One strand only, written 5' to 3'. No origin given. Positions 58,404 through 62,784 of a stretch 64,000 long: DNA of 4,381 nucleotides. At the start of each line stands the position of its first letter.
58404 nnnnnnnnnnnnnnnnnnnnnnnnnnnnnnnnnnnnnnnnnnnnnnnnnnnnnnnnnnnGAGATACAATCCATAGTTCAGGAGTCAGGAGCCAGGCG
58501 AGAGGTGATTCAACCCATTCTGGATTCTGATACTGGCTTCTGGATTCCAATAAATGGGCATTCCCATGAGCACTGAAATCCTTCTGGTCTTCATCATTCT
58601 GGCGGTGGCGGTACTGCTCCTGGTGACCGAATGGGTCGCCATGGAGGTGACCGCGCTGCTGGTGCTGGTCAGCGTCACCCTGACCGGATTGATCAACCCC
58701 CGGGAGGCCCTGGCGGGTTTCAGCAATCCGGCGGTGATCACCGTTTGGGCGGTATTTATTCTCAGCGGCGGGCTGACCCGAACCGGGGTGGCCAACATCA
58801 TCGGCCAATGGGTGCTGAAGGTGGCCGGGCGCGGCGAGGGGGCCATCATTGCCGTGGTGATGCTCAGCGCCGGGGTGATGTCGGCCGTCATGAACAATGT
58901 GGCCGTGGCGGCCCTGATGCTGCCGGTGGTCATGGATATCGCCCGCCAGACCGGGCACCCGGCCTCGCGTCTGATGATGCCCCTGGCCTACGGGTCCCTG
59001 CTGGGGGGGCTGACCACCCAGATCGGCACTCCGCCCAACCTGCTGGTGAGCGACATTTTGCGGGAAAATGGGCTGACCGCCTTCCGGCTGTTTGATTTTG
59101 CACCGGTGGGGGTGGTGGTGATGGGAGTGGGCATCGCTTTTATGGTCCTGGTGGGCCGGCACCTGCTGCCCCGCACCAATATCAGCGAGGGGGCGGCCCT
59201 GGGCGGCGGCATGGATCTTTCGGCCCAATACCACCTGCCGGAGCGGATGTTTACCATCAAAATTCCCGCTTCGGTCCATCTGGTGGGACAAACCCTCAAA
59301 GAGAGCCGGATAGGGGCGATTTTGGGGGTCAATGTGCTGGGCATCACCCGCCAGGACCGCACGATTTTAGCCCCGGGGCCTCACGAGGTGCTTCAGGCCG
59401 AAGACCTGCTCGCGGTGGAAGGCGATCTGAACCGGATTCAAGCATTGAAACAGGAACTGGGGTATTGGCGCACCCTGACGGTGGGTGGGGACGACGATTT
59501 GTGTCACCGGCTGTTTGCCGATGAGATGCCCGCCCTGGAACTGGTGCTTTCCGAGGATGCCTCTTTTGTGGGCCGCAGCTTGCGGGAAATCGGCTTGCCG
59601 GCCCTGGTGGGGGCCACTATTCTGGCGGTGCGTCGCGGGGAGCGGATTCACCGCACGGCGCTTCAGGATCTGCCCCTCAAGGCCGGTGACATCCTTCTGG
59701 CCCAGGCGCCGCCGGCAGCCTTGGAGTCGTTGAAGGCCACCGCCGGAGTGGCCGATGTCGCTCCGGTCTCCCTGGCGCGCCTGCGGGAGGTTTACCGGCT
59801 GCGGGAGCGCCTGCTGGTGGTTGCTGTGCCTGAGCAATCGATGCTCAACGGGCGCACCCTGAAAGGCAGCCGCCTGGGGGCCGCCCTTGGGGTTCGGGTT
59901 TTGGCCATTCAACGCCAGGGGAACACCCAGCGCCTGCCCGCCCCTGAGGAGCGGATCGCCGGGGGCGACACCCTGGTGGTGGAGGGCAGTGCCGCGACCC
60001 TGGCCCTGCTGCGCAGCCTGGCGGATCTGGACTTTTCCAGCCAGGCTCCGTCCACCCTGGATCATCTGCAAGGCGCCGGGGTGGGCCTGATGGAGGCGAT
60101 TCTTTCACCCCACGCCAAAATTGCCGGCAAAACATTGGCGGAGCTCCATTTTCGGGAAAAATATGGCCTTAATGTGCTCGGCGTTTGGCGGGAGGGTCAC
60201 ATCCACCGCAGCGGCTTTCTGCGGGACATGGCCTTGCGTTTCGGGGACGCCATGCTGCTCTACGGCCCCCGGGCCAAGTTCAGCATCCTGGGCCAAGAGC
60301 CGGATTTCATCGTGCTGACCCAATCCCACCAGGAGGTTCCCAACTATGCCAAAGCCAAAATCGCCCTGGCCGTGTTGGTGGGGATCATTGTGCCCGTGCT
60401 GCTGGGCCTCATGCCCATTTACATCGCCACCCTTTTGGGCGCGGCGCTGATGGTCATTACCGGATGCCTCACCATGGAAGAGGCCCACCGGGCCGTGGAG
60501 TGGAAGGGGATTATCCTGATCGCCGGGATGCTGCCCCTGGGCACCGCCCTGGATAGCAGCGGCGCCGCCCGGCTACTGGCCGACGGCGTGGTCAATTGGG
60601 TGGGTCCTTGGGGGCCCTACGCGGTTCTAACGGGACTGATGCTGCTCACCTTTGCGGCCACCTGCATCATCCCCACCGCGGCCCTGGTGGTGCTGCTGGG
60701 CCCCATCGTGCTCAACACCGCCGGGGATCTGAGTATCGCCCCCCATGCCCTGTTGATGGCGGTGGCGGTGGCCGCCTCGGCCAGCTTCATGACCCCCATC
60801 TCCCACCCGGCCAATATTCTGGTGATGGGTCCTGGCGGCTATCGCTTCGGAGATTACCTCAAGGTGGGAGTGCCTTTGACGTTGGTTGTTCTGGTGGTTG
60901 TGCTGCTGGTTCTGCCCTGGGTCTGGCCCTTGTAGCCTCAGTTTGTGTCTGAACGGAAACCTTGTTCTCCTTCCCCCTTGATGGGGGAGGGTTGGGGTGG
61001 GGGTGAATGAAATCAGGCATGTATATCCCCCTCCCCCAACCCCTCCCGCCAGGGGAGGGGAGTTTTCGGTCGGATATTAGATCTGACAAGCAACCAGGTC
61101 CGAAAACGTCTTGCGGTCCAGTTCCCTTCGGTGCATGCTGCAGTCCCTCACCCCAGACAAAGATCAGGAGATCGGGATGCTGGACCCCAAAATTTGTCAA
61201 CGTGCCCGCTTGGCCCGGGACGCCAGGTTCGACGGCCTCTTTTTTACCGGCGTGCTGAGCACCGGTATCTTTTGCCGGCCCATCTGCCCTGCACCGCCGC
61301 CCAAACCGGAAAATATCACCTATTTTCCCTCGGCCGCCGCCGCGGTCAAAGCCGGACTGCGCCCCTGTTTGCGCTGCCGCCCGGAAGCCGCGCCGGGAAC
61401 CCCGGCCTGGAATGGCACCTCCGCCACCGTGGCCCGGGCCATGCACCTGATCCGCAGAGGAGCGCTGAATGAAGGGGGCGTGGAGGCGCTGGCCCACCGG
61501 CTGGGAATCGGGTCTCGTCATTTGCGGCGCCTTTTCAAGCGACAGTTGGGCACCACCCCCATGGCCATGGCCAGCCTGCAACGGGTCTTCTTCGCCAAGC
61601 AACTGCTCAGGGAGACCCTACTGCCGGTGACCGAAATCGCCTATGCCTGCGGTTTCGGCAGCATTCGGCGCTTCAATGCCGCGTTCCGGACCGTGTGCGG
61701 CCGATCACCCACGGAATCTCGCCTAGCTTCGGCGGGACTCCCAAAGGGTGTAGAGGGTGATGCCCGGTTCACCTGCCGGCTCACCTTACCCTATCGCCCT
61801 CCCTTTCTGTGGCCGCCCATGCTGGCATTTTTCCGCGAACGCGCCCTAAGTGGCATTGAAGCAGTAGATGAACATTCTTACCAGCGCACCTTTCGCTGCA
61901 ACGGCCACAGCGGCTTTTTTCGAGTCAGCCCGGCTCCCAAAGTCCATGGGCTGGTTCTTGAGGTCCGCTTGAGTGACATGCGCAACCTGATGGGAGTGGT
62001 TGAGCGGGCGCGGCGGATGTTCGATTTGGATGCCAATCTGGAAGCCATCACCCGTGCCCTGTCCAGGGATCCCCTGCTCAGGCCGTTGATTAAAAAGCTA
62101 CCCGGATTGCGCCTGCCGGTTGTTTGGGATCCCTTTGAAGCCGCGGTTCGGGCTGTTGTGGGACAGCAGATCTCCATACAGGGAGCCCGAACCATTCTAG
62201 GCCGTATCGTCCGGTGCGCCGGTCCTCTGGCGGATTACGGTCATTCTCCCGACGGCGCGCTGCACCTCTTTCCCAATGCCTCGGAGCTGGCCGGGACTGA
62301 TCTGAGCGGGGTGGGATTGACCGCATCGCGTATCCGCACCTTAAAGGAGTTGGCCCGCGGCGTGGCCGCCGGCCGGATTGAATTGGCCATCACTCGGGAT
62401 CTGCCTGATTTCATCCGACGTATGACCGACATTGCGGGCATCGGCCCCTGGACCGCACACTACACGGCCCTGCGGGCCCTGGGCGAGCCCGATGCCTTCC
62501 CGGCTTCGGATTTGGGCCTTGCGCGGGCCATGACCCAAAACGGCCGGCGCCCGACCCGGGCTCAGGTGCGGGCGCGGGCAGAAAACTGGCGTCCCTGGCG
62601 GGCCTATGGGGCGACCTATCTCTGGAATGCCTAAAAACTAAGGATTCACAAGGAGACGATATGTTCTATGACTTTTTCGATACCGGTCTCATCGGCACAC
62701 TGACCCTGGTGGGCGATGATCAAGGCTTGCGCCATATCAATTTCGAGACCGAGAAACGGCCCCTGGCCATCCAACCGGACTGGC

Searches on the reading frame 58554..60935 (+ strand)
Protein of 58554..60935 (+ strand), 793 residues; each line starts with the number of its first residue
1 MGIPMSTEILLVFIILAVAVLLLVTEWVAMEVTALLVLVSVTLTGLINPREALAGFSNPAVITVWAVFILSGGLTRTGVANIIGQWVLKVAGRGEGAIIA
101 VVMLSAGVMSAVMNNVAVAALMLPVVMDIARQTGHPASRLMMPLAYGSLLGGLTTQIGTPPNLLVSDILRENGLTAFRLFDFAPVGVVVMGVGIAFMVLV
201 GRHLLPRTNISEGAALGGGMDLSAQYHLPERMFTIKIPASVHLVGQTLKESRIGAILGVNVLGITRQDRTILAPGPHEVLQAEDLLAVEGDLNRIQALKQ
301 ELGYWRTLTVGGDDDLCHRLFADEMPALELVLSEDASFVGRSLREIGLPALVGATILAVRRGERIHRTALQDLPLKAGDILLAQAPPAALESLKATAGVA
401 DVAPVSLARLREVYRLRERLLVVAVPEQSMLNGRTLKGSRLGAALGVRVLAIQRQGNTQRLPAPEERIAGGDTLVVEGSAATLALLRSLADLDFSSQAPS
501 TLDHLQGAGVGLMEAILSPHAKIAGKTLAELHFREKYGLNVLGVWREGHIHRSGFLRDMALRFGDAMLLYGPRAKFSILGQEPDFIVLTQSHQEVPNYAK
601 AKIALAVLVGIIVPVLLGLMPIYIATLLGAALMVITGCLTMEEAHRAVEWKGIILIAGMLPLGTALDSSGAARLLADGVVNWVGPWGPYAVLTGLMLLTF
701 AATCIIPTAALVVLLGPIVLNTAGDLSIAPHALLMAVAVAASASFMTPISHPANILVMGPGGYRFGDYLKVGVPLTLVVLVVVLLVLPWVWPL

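Call 6: search_protein_families(library=pfam, proteins=[window:58554-60935:+], max_evalue=0.01)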
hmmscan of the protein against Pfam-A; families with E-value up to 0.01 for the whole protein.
window:58554-60935:+ (793 aa): 4 families
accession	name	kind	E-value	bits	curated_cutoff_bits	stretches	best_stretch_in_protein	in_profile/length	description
PF03600.22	CitMHS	-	5.1e-98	328.7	31.9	2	21-737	2-335/336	Citrate transporter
PF02080.26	TrkA_C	-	1.8e-47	159.6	27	4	329-395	3-68/71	TrkA-C domain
PF00939.25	Na_sulph_symp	-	1.6e-17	64.2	27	2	625-792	296-467/472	Sodium:sulfate symporter transmembrane region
PF06808.19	DctM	-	0.00013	21.4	23.8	1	592-787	203-408/413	Tripartite ATP-independent periplasmic transporter, DctM component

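Call 7: search_protein_families(library=ncbifam, proteins=[window:58554-60935:+], max_evalue=0.01)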
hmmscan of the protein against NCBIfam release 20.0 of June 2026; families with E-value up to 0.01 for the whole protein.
window:58554-60935:+ (793 aa): 4 families
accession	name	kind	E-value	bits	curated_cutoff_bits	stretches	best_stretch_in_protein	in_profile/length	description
TIGR00785.1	dass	subfamily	1.1e-44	152.9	198.6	2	8-190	9-209/444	DASS family sodium-coupled anion symporter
NF040989.1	MamN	equivalog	1.8e-11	43.5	500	2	601-787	3-193/437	magnetosome biogenesis transporter MamN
NF007041.0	PRK09496.3-4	equivalog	0.00081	18.2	386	0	231-304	151-221/450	Trk system potassium transporter TrkA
NF007093.0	PRK09547.1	equivalog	0.0019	17.3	640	1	139-202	204-265/517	sodium/proton antiporter NhaB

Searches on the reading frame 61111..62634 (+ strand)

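Call 6: search_protein_families(library=pfam, proteins=[window:61111-62634:+], max_evalue=0.01)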
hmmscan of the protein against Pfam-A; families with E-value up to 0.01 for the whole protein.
window:61111-62634:+ (507 aa): 5 families
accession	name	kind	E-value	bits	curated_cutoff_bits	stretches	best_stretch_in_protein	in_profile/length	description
PF06029.17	AlkA_N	-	1.6e-38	132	26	1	224-340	2-118/118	AlkA N-terminal domain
PF02805.21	Ada_Zn_binding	-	2.4e-27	95.1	23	1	29-92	2-65/65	Metal binding domain of Ada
PF12833.13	HTH_18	-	1.6e-21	76.8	33.6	1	127-204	1-78/80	Helix-turn-helix domain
PF00165.29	HTH_AraC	-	1e-12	48.3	26.6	2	171-202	9-39/42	Bacterial regulatory helix-turn-helix proteins, AraC family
PF00730.31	HhH-GPD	-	9.1e-06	26.4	26.2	1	346-494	1-107/108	HhH-GPD superfamily base excision DNA repair protein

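Call 7: search_protein_families(library=ncbifam, proteins=[window:61111-62634:+], max_evalue=0.01)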
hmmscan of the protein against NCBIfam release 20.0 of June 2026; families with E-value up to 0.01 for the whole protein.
window:61111-62634:+ (507 aa): 22 families
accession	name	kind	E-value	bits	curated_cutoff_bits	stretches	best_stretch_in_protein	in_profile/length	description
NF007641.0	PRK10308.1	equivalog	1e-45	156.6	229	1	225-506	3-273/285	DNA-3-methyladenine glycosylase 2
NF011964.0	PRK15435.1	equivalog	2.5e-23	82.6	345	1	29-184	12-161/354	bifunctional DNA-binding transcriptional regulator/O6-methylguanine-DNA methyltransferase Ada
NF006902.0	PRK09393.1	equivalog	4.7e-13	49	425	1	103-204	218-319/327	transcriptional regulator FtrA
NF052371.1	TransRegGbdRPseu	equivalog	2.1e-10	40.2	480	1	125-206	245-326/365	choline metabolism transcriptional regulator GbdR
NF010028.0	PRK13503.1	equivalog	2.2e-10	40.4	288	1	124-205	190-271/278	HTH-type transcriptional activator RhaS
NF007860.0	PRK10572.1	equivalog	9.2e-10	37.8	208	1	106-205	184-283/292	arabinose operon transcriptional regulator AraC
NF041686.2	ant_diox_reg_AndR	equivalog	1.9e-08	34.3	350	1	101-203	213-317/321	anthranilate 1,2-dioxygenase regulatory protein AndR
NF049968.1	QhpR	equivalog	1.2e-07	31.2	250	1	108-204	188-284/284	AraC-like transcriptional regulator QhpR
TIGR04094.1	adjacent_YSIRK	equivalog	1.3e-06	27.7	200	1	100-202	280-381/383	YSIRK-targeted surface antigen transcriptional regulator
NF040475.1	chlor_reg_RclR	equivalog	3.2e-06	26.7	400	1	123-204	195-276/284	reactive chlorine-specific transcriptional regulator RclR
NF052534.1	RzbtTranRegRhrA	equivalog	6.6e-06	25.6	500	1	125-206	228-310/312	rhizobactin biosynthesis transcriptional regulator RhrA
NF007243.0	PRK09685.1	equivalog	1.2e-05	24.9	199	1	77-204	176-299/303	transcriptional regulator FeaR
NF007633.0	PRK10296.1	equivalog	1.9e-05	24.3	264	1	121-204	189-272/280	transcriptional regulator ChbR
NF050186.1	TransRegGliRPseudo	equivalog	1.9e-05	24.2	570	1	124-205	255-335/338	AraC family transcriptional regulator GliR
NF047788.1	TransRegPocR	equivalog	2.9e-05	23.5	500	1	107-204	191-288/296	transcriptional regulator PocR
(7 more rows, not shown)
